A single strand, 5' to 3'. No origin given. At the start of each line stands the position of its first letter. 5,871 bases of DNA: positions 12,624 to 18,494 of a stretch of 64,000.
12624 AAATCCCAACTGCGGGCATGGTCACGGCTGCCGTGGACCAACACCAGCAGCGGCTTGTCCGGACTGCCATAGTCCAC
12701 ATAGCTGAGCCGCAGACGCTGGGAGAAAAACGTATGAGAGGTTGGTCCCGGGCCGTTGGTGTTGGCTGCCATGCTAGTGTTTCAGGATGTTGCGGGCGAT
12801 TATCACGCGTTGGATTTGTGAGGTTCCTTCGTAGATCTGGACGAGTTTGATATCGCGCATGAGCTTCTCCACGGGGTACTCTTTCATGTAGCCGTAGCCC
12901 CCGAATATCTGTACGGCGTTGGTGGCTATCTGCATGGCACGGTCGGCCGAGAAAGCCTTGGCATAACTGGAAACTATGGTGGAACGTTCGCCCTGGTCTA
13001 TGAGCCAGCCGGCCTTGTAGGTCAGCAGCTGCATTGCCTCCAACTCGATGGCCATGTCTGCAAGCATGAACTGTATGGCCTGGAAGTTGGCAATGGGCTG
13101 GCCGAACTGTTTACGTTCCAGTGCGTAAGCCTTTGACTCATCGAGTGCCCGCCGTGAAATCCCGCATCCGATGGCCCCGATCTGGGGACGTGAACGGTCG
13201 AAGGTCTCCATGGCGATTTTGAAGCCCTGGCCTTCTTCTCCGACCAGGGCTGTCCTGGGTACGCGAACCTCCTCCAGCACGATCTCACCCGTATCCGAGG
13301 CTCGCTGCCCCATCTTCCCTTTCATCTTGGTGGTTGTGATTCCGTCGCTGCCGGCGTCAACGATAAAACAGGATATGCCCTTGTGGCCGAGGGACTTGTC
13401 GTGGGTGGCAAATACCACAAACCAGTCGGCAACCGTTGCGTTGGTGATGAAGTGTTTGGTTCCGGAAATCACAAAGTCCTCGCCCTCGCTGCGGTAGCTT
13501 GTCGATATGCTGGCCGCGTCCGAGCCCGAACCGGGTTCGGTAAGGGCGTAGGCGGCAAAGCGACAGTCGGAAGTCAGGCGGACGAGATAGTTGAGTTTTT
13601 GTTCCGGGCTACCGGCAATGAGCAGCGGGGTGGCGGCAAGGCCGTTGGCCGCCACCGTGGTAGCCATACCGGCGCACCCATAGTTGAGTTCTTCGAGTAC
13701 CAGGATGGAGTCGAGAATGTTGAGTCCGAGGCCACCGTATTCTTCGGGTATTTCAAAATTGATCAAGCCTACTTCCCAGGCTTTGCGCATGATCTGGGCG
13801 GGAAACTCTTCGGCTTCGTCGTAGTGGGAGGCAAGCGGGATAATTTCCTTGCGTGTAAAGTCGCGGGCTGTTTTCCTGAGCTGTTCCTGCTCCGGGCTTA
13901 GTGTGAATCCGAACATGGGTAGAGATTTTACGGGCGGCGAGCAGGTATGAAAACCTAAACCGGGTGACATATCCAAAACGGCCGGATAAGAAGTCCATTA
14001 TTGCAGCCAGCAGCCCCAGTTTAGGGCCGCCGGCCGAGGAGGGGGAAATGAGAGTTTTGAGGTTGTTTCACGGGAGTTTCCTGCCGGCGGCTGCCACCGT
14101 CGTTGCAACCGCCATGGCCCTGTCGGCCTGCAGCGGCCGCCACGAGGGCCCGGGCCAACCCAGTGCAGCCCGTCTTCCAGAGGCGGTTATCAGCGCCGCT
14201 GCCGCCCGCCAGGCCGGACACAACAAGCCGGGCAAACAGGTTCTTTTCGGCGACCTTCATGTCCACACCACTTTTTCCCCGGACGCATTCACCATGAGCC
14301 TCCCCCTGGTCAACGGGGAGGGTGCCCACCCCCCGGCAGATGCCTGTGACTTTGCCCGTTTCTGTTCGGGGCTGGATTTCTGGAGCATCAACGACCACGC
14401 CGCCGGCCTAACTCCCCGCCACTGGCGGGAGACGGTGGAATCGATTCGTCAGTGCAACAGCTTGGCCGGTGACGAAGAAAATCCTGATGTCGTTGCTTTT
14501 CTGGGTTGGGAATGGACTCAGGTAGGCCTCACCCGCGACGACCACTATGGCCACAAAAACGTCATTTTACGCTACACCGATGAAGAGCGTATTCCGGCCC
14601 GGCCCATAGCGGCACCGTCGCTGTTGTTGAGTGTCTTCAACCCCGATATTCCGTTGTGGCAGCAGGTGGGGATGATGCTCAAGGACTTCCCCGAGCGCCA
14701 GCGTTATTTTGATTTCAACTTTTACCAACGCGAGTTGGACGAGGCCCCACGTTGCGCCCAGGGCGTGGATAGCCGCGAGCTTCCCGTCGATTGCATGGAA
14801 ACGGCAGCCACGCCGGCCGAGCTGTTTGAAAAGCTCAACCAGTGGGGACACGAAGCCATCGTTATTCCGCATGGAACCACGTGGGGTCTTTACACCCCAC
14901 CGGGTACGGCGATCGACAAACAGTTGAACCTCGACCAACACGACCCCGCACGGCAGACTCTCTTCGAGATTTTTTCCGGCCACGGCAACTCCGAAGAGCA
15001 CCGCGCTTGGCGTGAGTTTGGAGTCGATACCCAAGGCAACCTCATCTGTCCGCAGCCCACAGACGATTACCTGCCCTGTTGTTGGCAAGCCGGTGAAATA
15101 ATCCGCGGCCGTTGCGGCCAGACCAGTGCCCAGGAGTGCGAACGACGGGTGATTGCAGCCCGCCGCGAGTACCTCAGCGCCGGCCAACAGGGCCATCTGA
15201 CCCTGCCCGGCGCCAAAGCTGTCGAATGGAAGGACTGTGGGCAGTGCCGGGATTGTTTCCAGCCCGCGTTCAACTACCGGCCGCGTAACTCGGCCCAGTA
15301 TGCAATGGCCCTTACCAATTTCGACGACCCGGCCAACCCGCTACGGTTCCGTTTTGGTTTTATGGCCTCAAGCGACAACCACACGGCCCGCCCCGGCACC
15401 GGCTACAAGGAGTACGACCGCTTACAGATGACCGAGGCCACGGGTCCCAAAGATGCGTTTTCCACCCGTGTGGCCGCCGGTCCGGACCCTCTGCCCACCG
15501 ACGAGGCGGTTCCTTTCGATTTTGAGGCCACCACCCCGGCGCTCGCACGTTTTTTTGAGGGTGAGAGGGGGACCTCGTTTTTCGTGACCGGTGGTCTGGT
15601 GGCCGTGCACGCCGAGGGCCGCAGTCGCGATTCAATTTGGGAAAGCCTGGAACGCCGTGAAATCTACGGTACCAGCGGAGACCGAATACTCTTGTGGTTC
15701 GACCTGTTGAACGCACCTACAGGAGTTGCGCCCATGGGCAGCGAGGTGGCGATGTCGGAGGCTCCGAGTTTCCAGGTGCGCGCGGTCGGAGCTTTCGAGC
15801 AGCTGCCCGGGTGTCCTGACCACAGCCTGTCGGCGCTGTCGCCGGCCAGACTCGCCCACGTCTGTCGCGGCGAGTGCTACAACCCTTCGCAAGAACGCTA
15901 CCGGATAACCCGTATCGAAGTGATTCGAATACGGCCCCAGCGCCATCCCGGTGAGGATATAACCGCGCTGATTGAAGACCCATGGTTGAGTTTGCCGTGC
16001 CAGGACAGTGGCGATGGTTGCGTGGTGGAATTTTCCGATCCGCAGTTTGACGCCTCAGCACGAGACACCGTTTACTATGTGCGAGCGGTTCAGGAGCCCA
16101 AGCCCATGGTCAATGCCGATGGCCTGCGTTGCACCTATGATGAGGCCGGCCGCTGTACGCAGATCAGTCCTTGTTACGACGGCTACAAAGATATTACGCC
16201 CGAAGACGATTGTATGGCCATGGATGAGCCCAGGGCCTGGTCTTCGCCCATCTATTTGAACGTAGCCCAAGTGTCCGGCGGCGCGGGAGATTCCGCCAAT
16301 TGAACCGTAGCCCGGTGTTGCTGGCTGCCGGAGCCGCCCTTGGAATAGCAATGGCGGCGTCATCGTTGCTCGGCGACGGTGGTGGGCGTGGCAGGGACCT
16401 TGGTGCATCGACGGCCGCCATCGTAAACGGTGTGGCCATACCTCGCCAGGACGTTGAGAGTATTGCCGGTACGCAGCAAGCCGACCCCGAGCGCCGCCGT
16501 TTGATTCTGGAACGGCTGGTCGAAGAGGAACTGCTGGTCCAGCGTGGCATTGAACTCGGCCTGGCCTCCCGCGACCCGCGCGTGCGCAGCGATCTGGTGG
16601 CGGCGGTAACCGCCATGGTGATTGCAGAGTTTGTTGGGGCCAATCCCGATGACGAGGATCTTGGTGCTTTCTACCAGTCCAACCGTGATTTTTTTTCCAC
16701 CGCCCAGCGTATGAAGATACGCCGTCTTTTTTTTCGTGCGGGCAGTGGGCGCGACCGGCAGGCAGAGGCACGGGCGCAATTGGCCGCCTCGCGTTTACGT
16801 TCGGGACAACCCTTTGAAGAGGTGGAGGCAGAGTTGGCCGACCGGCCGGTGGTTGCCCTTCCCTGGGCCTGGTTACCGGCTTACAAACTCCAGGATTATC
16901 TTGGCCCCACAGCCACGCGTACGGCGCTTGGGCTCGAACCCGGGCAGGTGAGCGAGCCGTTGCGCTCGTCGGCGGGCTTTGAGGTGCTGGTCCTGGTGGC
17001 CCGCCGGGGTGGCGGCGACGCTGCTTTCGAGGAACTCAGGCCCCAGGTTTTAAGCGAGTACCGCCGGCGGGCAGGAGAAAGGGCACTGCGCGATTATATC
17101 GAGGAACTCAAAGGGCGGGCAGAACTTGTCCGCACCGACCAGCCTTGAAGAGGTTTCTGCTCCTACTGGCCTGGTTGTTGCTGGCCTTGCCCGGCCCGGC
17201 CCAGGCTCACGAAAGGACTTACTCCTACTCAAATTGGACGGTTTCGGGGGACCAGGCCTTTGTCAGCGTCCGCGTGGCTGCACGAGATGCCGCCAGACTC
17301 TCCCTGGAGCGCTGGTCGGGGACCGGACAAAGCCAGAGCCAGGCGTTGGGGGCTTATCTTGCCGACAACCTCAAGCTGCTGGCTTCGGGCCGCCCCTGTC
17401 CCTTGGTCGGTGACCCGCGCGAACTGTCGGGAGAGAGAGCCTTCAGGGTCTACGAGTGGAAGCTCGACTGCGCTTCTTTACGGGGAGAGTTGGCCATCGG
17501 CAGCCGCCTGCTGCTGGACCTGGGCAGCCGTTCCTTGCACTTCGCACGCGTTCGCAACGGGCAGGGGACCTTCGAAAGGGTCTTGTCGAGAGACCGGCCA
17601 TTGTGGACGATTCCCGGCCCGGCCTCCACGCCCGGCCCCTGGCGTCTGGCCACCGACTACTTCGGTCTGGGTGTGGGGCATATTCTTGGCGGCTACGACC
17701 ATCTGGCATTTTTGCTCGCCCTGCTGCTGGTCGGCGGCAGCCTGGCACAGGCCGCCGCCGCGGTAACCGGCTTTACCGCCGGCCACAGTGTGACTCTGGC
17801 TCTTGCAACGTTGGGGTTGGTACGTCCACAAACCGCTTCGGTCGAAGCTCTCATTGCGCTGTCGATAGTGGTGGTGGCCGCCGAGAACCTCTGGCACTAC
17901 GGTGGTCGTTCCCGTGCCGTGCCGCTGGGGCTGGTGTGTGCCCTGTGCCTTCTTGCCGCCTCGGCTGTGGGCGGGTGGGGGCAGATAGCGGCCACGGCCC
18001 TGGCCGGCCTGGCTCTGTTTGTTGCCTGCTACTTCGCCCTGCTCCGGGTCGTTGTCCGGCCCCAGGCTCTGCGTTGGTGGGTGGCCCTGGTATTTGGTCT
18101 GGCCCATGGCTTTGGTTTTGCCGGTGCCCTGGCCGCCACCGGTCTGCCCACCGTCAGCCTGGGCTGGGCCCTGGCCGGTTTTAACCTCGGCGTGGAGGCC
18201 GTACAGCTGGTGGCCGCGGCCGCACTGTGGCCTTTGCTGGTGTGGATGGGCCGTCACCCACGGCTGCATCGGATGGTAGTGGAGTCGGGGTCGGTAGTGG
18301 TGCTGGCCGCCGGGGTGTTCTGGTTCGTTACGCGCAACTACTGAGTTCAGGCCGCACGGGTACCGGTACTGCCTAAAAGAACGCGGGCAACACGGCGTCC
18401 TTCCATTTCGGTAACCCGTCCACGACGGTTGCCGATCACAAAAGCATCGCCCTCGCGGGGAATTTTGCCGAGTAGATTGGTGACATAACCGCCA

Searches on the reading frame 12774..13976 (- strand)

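Call 46: search_protein_families(library=pfam, proteins=[window:12774-13976:-], max_evalue=0.00001)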
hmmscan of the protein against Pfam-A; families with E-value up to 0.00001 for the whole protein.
window:12774-13976:- (400 aa): 4 families
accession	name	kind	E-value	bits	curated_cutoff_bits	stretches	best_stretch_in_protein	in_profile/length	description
PF00441.29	Acyl-CoA_dh_1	-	9.9e-52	175.5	22.4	1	249-398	1-150/150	Acyl-CoA dehydrogenase, C-terminal domain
PF02771.21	Acyl-CoA_dh_N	-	1.6e-32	112.7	22.9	1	27-136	1-111/113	Acyl-CoA dehydrogenase, N-terminal domain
PF02770.24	Acyl-CoA_dh_M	-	6.6e-28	97.2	33.3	1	142-237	1-97/97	Acyl-CoA dehydrogenase, middle domain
PF08028.16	Acyl-CoA_dh_2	-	3.3e-19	69.9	22.7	1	266-386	3-133/134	Acyl-CoA dehydrogenase, C-terminal domain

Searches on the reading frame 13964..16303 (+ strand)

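Call 46: search_protein_families(library=pfam, proteins=[window:13964-16303:+], max_evalue=0.00001)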
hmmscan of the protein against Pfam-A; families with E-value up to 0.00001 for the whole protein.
window:13964-16303:+ (779 aa): 1 family
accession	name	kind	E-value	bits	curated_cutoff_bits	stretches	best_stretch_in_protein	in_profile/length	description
PF12228.14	DUF3604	-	1.2e-20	74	20.4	1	457-577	319-412/591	Protein of unknown function (DUF3604)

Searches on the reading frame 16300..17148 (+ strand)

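Call 46: search_protein_families(library=pfam, proteins=[window:16300-17148:+], max_evalue=0.00001)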
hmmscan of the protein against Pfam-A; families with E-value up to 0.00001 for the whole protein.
window:16300-17148:+ (282 aa): 1 family
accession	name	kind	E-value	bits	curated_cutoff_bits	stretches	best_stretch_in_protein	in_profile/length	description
PF13145.12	Rotamase_2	-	3.5e-10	41.2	27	1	116-248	1-121/121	PPIC-type PPIASE domain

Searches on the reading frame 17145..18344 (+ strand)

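Call 46: search_protein_families(library=pfam, proteins=[window:17145-18344:+], max_evalue=0.00001)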
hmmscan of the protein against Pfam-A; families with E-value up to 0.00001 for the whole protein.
window:17145-18344:+ (399 aa): 1 family
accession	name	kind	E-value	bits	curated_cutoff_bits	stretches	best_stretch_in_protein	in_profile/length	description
PF13795.12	HupE_UreJ_2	-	9.5e-37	126.5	24.5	2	172-251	1-82/156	HupE / UreJ protein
